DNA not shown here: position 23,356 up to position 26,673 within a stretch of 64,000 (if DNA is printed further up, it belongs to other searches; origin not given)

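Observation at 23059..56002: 33-kb unidirectional array of nine hdrA-like genes interleaved with eight mvhD genes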

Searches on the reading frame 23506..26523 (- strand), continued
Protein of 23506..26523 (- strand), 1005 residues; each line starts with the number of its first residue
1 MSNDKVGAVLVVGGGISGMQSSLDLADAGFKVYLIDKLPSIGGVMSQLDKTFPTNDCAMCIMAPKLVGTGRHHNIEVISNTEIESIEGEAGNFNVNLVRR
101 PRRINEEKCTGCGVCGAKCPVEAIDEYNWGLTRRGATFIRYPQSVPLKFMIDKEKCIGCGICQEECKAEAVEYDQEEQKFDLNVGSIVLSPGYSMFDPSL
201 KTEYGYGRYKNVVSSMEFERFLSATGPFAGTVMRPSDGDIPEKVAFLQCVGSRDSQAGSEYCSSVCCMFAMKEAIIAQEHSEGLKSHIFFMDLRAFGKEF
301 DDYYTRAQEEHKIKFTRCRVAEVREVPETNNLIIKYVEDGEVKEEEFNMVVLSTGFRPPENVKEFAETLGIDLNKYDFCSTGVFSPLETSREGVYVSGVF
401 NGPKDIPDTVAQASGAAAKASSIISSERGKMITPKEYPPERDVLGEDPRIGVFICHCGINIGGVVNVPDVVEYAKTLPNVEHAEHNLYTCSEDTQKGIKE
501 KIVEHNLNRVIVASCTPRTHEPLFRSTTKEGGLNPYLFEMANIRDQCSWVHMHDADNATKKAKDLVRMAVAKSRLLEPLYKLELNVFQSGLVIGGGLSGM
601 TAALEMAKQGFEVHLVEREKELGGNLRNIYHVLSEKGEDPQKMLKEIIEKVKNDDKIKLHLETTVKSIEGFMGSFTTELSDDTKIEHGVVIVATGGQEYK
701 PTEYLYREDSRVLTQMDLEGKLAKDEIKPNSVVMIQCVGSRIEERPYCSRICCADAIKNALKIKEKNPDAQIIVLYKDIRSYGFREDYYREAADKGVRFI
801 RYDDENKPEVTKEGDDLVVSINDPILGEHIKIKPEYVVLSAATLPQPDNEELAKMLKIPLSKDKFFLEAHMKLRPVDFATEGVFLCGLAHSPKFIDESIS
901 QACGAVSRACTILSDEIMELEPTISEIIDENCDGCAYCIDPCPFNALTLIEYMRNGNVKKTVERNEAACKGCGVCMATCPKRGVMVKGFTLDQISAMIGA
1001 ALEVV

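Call 76: search_protein_families(library=pfam, proteins=[L030:1208-4720:+, L030:4721-9004:+], max_evalue=0.000001)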
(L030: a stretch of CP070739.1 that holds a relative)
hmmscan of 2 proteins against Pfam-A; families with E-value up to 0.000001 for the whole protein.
L030:1208-4720:+ (1171 aa): 3 families
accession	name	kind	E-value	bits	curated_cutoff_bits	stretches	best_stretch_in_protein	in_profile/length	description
PF13248.11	Zn_ribbon_3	-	1.7e-15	56.3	27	1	126-149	3-26/26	zinc-ribbon domain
PF12773.13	DZR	-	7.3e-11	42.5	27.3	0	128-188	1-45/45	Double zinc ribbon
PF07282.18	Cas12f1-like_TNB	-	2.1e-08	34.7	26.3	0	140-180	29-53/60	Cas12f1-like, TNB domain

L030:4721-9004:+ (1427 aa): 17 families
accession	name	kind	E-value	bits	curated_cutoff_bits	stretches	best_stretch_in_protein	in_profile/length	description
PF07992.20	Pyr_redox_2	-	1.3e-62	212.4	26.1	2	209-504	2-291/291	Pyridine nucleotide-disulphide oxidoreductase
PF14691.11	Fer4_20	-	6.2e-23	81.2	25.8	1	116-194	30-111/113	Dihydroprymidine dehydrogenase domain II, 4Fe-4S cluster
PF13450.12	NAD_binding_8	-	8.3e-20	71.3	21.9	2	1018-1054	1-37/68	NAD(P)-binding Rossmann-like domain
PF13738.12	Pyr_redox_3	-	3.6e-19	69.6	30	0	1015-1125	166-269/305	Pyridine nucleotide-disulphide oxidoreductase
PF01266.30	DAO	-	1.2e-15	58.3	27.9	1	1017-1062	3-49/353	FAD dependent oxidoreductase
PF00070.33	Pyr_redox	-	1.9e-15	57.6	22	0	340-408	1-74/82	Pyridine nucleotide-disulphide oxidoreductase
PF12831.13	FAD_oxidored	-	5.4e-13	49.4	27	1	1017-1053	3-39/416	FAD dependent oxidoreductase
PF00890.30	FAD_binding_2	-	6.4e-12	45.8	20.4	0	1017-1053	3-39/414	FAD binding domain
PF14697.11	Fer4_21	-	2e-10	41.1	35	1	1352-1406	2-59/59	4Fe-4S dicluster domain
PF01593.30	Amino_oxidase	-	2.2e-10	40.9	19.8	0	1023-1053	1-31/443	Flavin containing amine oxidoreductase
PF01946.23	Thi4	-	1e-09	38.4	26.2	0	1017-1051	21-56/235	Thi4 family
PF03486.20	HI0933_like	-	3.2e-09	37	50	0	1016-1052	3-39/244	HI0933-like protein Rossmann domain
PF00037.32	Fer4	-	3.9e-09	36.4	21.1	0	1352-1373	2-23/24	4Fe-4S binding domain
PF12838.12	Fer4_7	-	5.2e-09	36.9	27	1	1358-1403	2-52/52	4Fe-4S dicluster domain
PF01262.27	AlaDh_PNT_C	-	5.6e-08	32.9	23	0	339-374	29-64/214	Alanine dehydrogenase/PNT, C-terminal domain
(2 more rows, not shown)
